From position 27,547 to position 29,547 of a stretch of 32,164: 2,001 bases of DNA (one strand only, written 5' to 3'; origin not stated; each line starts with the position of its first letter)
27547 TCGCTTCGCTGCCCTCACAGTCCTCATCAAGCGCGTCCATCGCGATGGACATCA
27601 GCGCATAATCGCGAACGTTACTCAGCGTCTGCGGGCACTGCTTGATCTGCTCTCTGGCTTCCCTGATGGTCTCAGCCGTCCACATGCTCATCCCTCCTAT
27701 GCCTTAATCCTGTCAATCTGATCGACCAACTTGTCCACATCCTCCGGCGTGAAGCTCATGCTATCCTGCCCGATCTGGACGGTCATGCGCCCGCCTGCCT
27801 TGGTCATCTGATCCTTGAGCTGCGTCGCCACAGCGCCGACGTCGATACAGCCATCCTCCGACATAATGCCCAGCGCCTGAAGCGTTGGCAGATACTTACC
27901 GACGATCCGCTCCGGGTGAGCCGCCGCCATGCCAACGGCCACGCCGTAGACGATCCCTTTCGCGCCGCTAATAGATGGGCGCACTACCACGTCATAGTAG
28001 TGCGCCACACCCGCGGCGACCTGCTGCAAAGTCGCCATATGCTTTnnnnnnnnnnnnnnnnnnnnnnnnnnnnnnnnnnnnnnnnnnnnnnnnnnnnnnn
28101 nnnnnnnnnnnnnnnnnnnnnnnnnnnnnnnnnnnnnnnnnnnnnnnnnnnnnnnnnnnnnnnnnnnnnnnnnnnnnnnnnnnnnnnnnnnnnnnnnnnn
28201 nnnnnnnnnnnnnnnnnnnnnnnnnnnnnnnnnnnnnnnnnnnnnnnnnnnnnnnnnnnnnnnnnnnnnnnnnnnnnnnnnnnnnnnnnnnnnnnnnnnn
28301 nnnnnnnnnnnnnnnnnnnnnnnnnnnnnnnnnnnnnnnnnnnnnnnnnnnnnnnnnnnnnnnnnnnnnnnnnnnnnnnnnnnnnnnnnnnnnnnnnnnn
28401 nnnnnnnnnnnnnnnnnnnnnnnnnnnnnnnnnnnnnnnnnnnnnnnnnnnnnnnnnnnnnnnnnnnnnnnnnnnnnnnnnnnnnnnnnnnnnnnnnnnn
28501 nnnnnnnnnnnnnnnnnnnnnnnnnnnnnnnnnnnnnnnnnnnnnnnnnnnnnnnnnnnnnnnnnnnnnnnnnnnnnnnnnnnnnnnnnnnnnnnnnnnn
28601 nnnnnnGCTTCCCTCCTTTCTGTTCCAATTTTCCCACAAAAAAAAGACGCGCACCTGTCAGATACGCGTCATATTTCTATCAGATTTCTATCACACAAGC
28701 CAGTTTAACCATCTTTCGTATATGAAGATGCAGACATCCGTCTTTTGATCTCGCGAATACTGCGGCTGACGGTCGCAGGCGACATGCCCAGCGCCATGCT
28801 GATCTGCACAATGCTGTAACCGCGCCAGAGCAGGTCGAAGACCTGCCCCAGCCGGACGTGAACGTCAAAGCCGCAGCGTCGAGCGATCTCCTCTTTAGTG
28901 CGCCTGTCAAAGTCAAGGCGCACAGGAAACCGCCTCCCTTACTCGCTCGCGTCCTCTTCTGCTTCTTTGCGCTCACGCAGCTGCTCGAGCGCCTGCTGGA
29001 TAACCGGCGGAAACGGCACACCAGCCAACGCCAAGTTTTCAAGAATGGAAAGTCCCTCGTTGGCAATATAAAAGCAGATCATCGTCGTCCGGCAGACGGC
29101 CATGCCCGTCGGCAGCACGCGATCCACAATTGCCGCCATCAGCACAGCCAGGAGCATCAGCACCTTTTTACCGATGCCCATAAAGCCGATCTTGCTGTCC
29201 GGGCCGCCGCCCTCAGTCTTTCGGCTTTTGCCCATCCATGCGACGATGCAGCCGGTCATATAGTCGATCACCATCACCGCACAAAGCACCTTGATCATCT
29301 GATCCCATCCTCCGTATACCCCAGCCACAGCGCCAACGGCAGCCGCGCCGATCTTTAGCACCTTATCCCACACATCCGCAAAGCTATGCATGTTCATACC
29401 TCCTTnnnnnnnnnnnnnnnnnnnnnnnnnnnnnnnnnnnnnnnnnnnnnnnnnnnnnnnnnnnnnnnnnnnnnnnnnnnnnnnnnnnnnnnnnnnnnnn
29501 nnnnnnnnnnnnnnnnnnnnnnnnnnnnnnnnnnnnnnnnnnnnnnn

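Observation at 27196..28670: Terminator-insulated three-gene cassette of unknown function between the lysis genes and integrase (candidate novel accessory system)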

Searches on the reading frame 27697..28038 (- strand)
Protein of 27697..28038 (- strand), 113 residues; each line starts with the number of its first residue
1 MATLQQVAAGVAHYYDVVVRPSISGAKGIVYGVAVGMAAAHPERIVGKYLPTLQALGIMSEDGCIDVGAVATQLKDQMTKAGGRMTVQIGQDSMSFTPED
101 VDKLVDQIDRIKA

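Call 4: search_protein_families(library=pfam, proteins=[window:27697-28038:-], max_evalue=0.1)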
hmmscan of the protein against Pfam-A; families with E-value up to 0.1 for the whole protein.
window:27697-28038:- (113 aa): 1 family
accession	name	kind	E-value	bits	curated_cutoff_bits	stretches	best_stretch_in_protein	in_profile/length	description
PF09837.15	DUF2064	-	0.082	13.2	25.8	0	72-110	46-87/120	Uncharacterized protein conserved in bacteria (DUF2064)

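Call 5: search_protein_families(library=phrogs, proteins=[window:27697-28038:-], max_evalue=0.1)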
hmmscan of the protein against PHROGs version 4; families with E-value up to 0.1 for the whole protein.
window:27697-28038:- (113 aa): 1 family
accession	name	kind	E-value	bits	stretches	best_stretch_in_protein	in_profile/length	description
phrog_25919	-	unknown function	0.0098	17.1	1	75-113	43-76/82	-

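Call 6: search_protein_families(library=ncbifam, proteins=[window:27697-28038:-], max_evalue=1)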
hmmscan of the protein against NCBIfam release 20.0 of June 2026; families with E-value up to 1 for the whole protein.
window:27697-28038:- (113 aa): 1 family
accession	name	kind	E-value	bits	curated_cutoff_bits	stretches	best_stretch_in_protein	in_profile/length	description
TIGR03358.1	VI_chp_5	equivalog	0.1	12.4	97.25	1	71-110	75-115/160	type VI secretion system contractile sheath small subunit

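Call 7: search_protein_families(library=padloc, proteins=[window:27697-28038:-], max_evalue=1)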
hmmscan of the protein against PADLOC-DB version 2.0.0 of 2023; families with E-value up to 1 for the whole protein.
window:27697-28038:- (113 aa): 0 families

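Call 11: search_dna_similar(query=window:27697-28038:-, collection=phages, mode=protein, max_evalue=0.001, max_rows=25)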
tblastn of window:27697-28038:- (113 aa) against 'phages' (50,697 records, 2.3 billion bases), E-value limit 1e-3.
No match.

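Call 13: find_homologous_proteins(query=window:27697-28038:-, max_evalue=0.001)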
Query window:27697-28038:- (113 aa): 27 proteins with E <= 0.001 among 36 candidates.
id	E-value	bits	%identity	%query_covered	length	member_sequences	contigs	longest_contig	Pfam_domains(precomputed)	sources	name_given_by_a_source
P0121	3.3e-63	228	97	100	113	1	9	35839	-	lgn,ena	-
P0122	5.1e-63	227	97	100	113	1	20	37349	-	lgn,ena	-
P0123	1.2e-62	226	96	100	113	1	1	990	-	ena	-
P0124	1.2e-62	226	96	100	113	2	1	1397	-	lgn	-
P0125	1.3e-62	226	96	100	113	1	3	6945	-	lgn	-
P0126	1.8e-62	226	96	100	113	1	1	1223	-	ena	-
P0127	5.6e-62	224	96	100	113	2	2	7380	-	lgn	-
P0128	6.5e-62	224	96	100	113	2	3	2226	-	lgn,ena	-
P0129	2.5e-61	222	95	100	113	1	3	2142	-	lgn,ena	-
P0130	9.4e-61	220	93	99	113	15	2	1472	-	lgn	-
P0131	1.6e-60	219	94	100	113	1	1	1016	-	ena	-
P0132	2.6e-59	216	91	99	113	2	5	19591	-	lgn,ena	-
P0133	4.7e-59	215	89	100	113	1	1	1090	-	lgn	-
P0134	5.1e-59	215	91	100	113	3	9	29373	-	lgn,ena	-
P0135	5.4e-59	214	90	100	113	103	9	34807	-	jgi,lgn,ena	jgi:hypothetical protein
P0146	2.0e-34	136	59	97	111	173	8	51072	-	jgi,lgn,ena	jgi:hypothetical protein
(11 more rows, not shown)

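Call 17: find_encoding_contigs(protein=P0146, flank=6000, max_places=3)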
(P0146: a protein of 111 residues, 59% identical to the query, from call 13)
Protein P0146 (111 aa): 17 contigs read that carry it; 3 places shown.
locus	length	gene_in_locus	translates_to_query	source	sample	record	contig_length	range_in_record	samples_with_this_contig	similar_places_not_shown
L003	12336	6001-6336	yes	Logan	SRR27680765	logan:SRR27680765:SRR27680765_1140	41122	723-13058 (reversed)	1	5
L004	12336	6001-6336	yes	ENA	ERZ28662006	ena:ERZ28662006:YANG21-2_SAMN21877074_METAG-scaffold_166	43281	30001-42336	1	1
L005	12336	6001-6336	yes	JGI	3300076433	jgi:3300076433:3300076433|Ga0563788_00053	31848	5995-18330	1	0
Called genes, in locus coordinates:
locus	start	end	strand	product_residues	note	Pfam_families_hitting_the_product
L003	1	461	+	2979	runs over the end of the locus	PF18819:MuF_C, PF18760:ART-PolyVal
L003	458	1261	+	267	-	-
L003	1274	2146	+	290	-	-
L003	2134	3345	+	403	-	PF01391:Collagen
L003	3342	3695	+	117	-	-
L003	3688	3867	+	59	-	PF23792:CD1375-like (weak)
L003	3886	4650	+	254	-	PF08239:SH3_3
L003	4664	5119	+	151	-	PF05105:Phage_holin_4_1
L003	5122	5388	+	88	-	-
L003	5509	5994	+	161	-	-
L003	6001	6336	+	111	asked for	-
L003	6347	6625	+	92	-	-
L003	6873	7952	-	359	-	PF00589:Phage_integrase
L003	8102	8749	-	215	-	-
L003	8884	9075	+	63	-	-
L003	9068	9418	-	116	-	-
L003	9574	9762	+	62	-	-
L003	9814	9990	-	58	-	-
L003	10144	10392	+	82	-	-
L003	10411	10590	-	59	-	-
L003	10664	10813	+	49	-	-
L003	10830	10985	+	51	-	-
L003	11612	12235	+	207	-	-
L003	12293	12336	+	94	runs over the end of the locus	-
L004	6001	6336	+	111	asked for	-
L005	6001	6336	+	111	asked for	-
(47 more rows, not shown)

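Call 19: search_protein_families(library=pfam, proteins=[L003:6347-6625:+, L003:5509-5994:+, L003:6001-6336:+, L003:5122-5388:+], max_evalue=1)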
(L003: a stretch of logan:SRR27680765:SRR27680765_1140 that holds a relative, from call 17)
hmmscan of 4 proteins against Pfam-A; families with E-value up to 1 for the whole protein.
L003:6347-6625:+ (92 aa): 1 family
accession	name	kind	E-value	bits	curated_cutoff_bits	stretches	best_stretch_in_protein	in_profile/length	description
PF17809.6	UPA_2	-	0.19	12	22.7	1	35-82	79-129/131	UPA domain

L003:5509-5994:+ (161 aa): 2 families
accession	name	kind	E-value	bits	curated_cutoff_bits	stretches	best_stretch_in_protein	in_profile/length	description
PF22316.2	ABhydrolase-like_N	-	0.011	16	27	1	70-111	4-43/106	A/B hydrolase-like, N-terminal domain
PF16808.10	PKcGMP_CC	-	0.12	12.4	35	1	63-78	9-24/35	Coiled-coil N-terminus of cGMP-dependent protein kinase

L003:6001-6336:+ (111 aa): 3 families
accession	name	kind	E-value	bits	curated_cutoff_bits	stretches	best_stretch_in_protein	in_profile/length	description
PF24548.1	EF_EFCAB10_C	-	0.016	15.3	32.5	1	48-66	22-40/60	EFCAB10, C-terminal EF-hand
PF13781.11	DoxX_3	-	0.029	15.3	25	1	4-59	43-98/102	DoxX-like family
PF18326.6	RFX5_N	-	0.24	11.6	25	1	69-108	2-39/59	RFX5 N-terminal domain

L003:5122-5388:+ (88 aa): 7 families
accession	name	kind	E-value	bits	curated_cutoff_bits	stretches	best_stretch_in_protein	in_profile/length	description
PF00196.25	GerE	-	6.5e-05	22.9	23.5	1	24-67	3-46/57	Bacterial regulatory proteins, luxR family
PF00126.33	HTH_1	-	0.0013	19.1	26.6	1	28-57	3-32/60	Bacterial regulatory helix-turn-helix protein, lysR family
PF04545.22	Sigma70_r4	-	0.0019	18.1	24.1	1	24-61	5-43/50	Sigma-70, region 4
PF13542.12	HTH_Tnp_ISL3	-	0.014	15.3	27.4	1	22-57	10-45/51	Helix-turn-helix domain of transposase family ISL3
PF13936.12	HTH_38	-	0.018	15.2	27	1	33-61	15-43/44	Helix-turn-helix domain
PF08281.18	Sigma70_r4_2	-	0.069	13.2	25.7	1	24-58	11-46/54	Sigma-70, region 4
PF13556.12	HTH_30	-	0.081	13.2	27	1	40-57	14-31/59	PucR C-terminal helix-turn-helix domain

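Call 29: search_solved_structures(query=A1, max_evalue=10)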
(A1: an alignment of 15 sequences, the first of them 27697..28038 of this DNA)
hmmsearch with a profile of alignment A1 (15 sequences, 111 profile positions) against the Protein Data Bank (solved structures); distinct sequences matched with E-value up to 10: 8.
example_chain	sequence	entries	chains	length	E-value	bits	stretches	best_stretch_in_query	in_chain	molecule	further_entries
6wxp_A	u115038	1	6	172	0.24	14.7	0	60-108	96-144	TFD-EE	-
9quc_A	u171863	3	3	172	0.25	14.7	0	60-108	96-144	TFD-EH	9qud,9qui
6zv9_A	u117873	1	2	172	0.25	14.7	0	60-108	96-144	TFD-EE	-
9qul_A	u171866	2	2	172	0.31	14.3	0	61-108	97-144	TFD-EH T87E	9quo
6wxo_A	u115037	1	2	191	0.37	14.1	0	60-108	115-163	TFD-HE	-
2l8t_A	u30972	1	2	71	0.46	13.8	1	48-82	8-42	Transposon Tn557 toxic shock syndrome toxin-1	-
6b23_a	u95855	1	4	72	0.47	13.8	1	48-82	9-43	Capsid morphogenesis B protein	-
2x7p_A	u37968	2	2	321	0.59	13.4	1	12-76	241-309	POSSIBLE THIAMINE BIOSYNTHESIS ENZYME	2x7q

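Call 41: predict_structure(alignment_id=A3)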
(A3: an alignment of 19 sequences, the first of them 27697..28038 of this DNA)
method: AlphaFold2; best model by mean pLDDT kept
length: 113 residues; sequences in the alignment: 19
mean_pLDDT: 58.3   pTM: 0.54
mean pLDDT of the five models: 58.3, 57.2, 56.6, 52.5, 51.2
residues with pLDDT >= 90: 0; 70-90: 24; 50-70: 54; < 50: 35
segments of 3 or more residues with pLDDT < 50: 19-50
pLDDT, mean of each block of 10 residues (from residue 1): 62 56 41 40 41 54 68 74 65 66 74 62
secondary structure, 60 per line:
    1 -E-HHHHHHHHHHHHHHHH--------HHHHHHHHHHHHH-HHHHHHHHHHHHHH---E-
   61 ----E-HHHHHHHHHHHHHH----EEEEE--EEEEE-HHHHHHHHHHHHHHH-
elements in order: H4-19 H28-40 H42-55 H67-80 E85-89 E92-96 H98-112
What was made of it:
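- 27697..28038 (-): Gene B, 113 aa. It is the obligate partner of A, has no signal peptide or transmembrane segment, and is predicted alpha/beta. The AlphaFold2 model is poor, pLDDT 58 (call 41).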

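Call 43: search_protein_representatives(alignment_id=A3)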
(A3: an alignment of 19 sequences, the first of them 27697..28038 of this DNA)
Query: 19 sequences, 113 profile positions. Proteins with E-value up to 0.001 (for the whole library): 226; up to 1e-10: 12; up to 1e-30: 1. The best 150 are listed.
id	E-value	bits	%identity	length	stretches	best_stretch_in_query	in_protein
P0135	1.0e-61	222.0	-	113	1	1-113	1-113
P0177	1.1e-29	118.8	-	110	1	1-111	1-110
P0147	2.3e-29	117.8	-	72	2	66-113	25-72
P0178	1.3e-21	92.8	-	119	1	1-109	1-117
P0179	3.6e-13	65.6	-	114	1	1-108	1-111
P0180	1.9e-12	63.3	-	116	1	4-109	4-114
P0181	3.3e-12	62.5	-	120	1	2-110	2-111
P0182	1.1e-11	60.8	-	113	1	1-110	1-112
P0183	1.4e-11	60.5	-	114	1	1-108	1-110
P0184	1.9e-11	60.0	-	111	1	1-110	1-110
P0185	3.8e-11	59.1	-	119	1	1-110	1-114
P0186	4.5e-11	58.9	-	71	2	69-111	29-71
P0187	1.2e-10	57.4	-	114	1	1-110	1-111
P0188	2.2e-10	56.6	-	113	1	1-110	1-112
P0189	4.5e-10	55.6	-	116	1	3-112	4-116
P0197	5.9e-09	52.0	-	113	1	3-110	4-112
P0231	4.4e-07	46.0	-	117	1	1-108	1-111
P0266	3.7e-06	43.0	-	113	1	4-109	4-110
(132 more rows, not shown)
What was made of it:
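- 27697..28038 (-): An exhaustive search found 226 representative clusters, nearly all stand-alone proteins of about 105-130 aa (call 43).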

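Call 45: search_protein_families(library=phrogs, alignment_id=A5, max_evalue=0.001)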
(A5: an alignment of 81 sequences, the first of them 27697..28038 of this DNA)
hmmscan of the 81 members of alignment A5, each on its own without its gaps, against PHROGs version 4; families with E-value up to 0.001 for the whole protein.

A. member 1, window:27697-28038:- (113 aa): 0 families

B. families by the number of members that match (of 81 scanned): 0 families

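Call 46: search_protein_families(library=pfam, alignment_id=A5, max_evalue=0.01)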
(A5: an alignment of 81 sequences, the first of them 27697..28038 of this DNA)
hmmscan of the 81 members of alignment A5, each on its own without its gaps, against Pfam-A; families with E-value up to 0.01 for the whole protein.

A. member 1, window:27697-28038:- (113 aa): 0 families

B. families by the number of members that match (of 81 scanned): 5 families
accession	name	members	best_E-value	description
PF04941.17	LEF-8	1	7.4e-05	Late expression factor 8 (LEF-8)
PF21861.2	RepB_C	1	0.00052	Replication protein RepB, C-terminal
PF21429.2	Gp44_C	1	0.0032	Sliding-clamp-loader large subunit, C-terminal domain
PF23267.1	ENOX1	1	0.0044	ENOX1-like domain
PF16190.11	E1_FCCH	1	0.0091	Ubiquitin-activating enzyme E1 FCCH domain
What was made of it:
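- Tried and rejected: Pfam, PHROGs, NCBIfam and PADLOC gave nothing above noise (calls 4-7, 45, 46).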

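Call 47: search_solved_structures(query=A5, max_evalue=10)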
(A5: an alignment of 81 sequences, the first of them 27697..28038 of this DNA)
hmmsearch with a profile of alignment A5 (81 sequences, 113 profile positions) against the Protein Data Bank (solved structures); distinct sequences matched with E-value up to 10: 17.
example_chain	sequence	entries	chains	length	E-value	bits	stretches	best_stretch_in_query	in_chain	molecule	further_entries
3fh3_A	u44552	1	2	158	0.36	14.3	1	53-84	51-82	putative ECF-type sigma factor negative effector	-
21vm_A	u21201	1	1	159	0.48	13.9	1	5-50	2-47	Phi92_gp131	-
7sc2_A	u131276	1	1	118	0.49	13.9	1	39-100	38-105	Troponin C, slow skeletal and cardiac muscles,Troponin I, cardiac muscle chimera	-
5vln_A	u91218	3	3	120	0.54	13.8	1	39-100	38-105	Troponin C, slow skeletal and cardiac muscles,Troponin I, cardiac muscle | Troponin C, Troponin I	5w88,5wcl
6mv3_A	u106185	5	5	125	0.62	13.6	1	39-100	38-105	Troponin C, slow skeletal and cardiac muscles,Troponin I, cardiac muscle chimera | Troponin C, slow skeletal and cardiac muscles,Troponin I, cardiac muscle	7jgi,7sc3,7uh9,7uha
9yby_B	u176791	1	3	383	0.84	13.1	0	9-39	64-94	Fusion glycoprotein F1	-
6zwo_H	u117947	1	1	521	0.97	12.9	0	59-100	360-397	Target of rapamycin complex 2 subunit MAPKAP1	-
6zwm_G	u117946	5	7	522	0.97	12.9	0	59-100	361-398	Target of rapamycin complex 2 subunit MAPKAP1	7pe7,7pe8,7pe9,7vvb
9t7j_G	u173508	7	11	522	0.97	12.9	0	59-100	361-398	Target of rapamycin complex 2 subunit MAPKAP1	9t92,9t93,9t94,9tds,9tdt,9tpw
7tzo_G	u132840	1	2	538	1.1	12.8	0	59-100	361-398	Target of rapamycin complex 2 subunit MAPKAP1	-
5zcs_G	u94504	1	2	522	1.2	12.6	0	59-100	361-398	Target of rapamycin complex 2 subunit MAPKAP1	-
5mrw_C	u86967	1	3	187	1.3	12.6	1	15-59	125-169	Potassium-transporting ATPase KdpC subunit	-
6hra_C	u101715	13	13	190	1.3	12.5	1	15-59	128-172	Potassium-transporting ATPase KdpC subunit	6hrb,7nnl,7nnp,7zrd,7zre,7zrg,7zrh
6qq4_A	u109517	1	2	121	1.4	12.4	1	48-91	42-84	General odorant-binding protein 28a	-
7bgy_C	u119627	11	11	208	1.5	12.3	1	15-59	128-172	Potassium-transporting ATPase KdpC subunit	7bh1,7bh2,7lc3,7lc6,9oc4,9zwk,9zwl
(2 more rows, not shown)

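Call 49: find_related_loci(query=P0266, collection=viral_contigs, flank=4000)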
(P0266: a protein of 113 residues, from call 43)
Query P0266 (113 aa) in viral_contigs; peptide patterns used: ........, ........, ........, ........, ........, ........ (x = any residue, [..] = any of these).
7 stretches matched a pattern, but none encodes a relative of the query by tblastn (E <= 1e-3).

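Call 50: find_related_loci(query=P0231, collection=viral_contigs, flank=4000)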
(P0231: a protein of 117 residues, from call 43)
Query P0231 (117 aa) in viral_contigs; peptide patterns used: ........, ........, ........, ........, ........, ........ (x = any residue, [..] = any of these).
20 stretches matched a pattern, but none encodes a relative of the query by tblastn (E <= 1e-3).

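Call 51: search_dna_similar(query=P0266, collection=phages, mode=protein, max_evalue=0.01, max_rows=20)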
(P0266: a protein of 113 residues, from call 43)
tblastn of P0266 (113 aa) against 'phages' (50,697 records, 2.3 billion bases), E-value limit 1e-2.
Records with a match: 3; places in all: 3; records where one place covers at least 80% of the query: 2.
Best place of each record, by identity: <60% 3.
By first word of the organism name: Bacteriophage 3.
By host as written in the record: - 3.
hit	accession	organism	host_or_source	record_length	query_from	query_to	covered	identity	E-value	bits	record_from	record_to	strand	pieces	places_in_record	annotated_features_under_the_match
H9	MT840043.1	Bacteriophage sp.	human fecal samples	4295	10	109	88%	49.0%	2e-28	113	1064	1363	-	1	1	record has no annotation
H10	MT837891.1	Bacteriophage sp.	human fecal samples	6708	5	110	94%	30.6%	3e-7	53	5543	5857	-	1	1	record has no annotation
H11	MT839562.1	Bacteriophage sp.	human fecal samples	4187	1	63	56%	31.7%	3e-7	52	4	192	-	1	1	record has no annotation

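Call 52: search_dna_similar(query=P0197, collection=phages, mode=protein, max_evalue=0.01, max_rows=20)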
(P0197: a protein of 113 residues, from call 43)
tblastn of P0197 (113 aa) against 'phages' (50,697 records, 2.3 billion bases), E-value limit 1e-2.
Records with a match: 2; places in all: 2; records where one place covers at least 80% of the query: 1.
Best place of each record, by identity: <60% 2.
By first word of the organism name: Bacteriophage 2.
By host as written in the record: - 2.
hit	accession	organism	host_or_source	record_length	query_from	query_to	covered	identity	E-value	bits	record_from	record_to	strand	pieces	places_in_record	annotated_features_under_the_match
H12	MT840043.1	Bacteriophage sp.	human fecal samples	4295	3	110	96%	36.1%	3e-17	81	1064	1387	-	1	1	record has no annotation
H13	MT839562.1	Bacteriophage sp.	human fecal samples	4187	3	63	54%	27.9%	3e-3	41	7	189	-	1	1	record has no annotation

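Call 85: fold_search(model_id=the predicted structure, library=pdb)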
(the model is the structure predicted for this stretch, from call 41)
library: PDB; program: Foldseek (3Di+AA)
matches with E <= 10: 300; with E <= 0.001: 0
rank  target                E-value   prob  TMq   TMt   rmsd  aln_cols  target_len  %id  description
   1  2zdi_B                4.3e-01  0.16  0.19  0.20   8.7        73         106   16  Crystal structure of Prefoldin from Pyrococcus horikoshii OT3 (released 2008-02-05)
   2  3m8f_A                6.1e-01  0.13  0.16  0.18  12.0        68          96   13  Protein structure of type III plasmid segregation TubR mutant (released 2010-07-07)
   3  3m8e_A                6.1e-01  0.11  0.15  0.17  12.1        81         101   15  Protein structure of Type III plasmid segregation TubR (released 2010-07-07)
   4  3m9a                  7.3e-01  0.09  0.16  0.19  12.0        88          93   17  Protein structure of type III plasmid segregation TubR (released 2010-07-07)
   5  6rjd_C                7.3e-01  0.06  0.20  0.05  13.5       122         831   12  Cryo-EM structure of St1Cas9-sgRNA-tDNA59-ntPAM complex. (released 2019-10-02)
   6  3m8f_B                8.7e-01  0.08  0.16  0.18  12.1        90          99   11  Protein structure of type III plasmid segregation TubR mutant (released 2010-07-07)
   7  5aip_A                1.1e+00  0.08  0.18  0.16  14.5       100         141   18  Crystal structure of NadR in complex with 4-hydroxyphenylacetate (released 2016-03-02)
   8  9cc7_C                1.1e+00  0.06  0.19  0.15  12.8       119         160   17  Bacteriophage PhiTE extended connector complex (released 2025-04-16)
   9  4urz_S                1.2e+00  0.04  0.17  0.07  17.5       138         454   12  The crystal structure of H-Ras and SOS in complex with ligands (released 2015-03-04)
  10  9gjw_A                1.3e+00  0.10  0.28  0.11  13.3       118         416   12  OCCM maturation intermediate stalled with an Arginine Finger mutation in Mcm2 (released 2025-03-05)
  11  2oqg_C                1.3e+00  0.06  0.16  0.17  12.4        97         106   16  ArsR-like Transcriptional Regulator from Rhodococcus sp. RHA1 (released 2007-03-06)
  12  1tbx_A                1.4e+00  0.11  0.23  0.26  12.2       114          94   13  Crystal structure of SSV1 F-93 (released 2004-07-13)
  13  2l6q_MODEL_1_A        1.5e+00  0.25  0.24  0.38   5.2        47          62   21  New high resolution NMR structure of gpW (W protein of bacteriophage lambda) at neutral pH (released 2011-11-16)
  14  7kjl                  1.5e+00  0.06  0.17  0.15  14.9       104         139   16  Crystal structure of the MarR family transcriptional regulator from Variovorax paradoxus bound to Salicylic acid (released 2021-12-01)
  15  6d55_B                1.6e+00  0.04  0.18  0.07  19.1       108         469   11  Ras:SOS:Ras in complex with a small molecule activator (released 2018-09-19)
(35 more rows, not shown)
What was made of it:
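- Tried and rejected: B with a shallow alignment gave pLDDT 58, and Foldseek found nothing (best E 0.43; calls 41, 85).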

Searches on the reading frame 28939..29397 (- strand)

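Call 4: search_protein_families(library=pfam, proteins=[window:28939-29397:-], max_evalue=0.1)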
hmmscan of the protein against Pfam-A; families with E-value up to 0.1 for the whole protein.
window:28939-29397:- (152 aa): 2 families
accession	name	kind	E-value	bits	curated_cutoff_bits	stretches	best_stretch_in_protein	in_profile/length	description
PF05105.17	Phage_holin_4_1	-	6e-37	126.7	22.2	1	23-141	2-115/116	Bacteriophage holin family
PF20096.4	DUF6486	-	0.0011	19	22.7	0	9-29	5-25/31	Family of unknown function (DUF6486)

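Call 5: search_protein_families(library=phrogs, proteins=[window:28939-29397:-], max_evalue=0.1)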
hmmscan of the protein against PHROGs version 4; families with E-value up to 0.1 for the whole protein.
window:28939-29397:- (152 aa): 3 families
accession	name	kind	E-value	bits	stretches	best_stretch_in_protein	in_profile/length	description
phrog_199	-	lysis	1.5e-23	84.3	1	13-150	7-137/545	holin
phrog_16802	-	unknown function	2.6e-15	56.9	1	85-146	2-63/74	-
phrog_21233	-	unknown function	1.9e-06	28.9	1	14-81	8-69/72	-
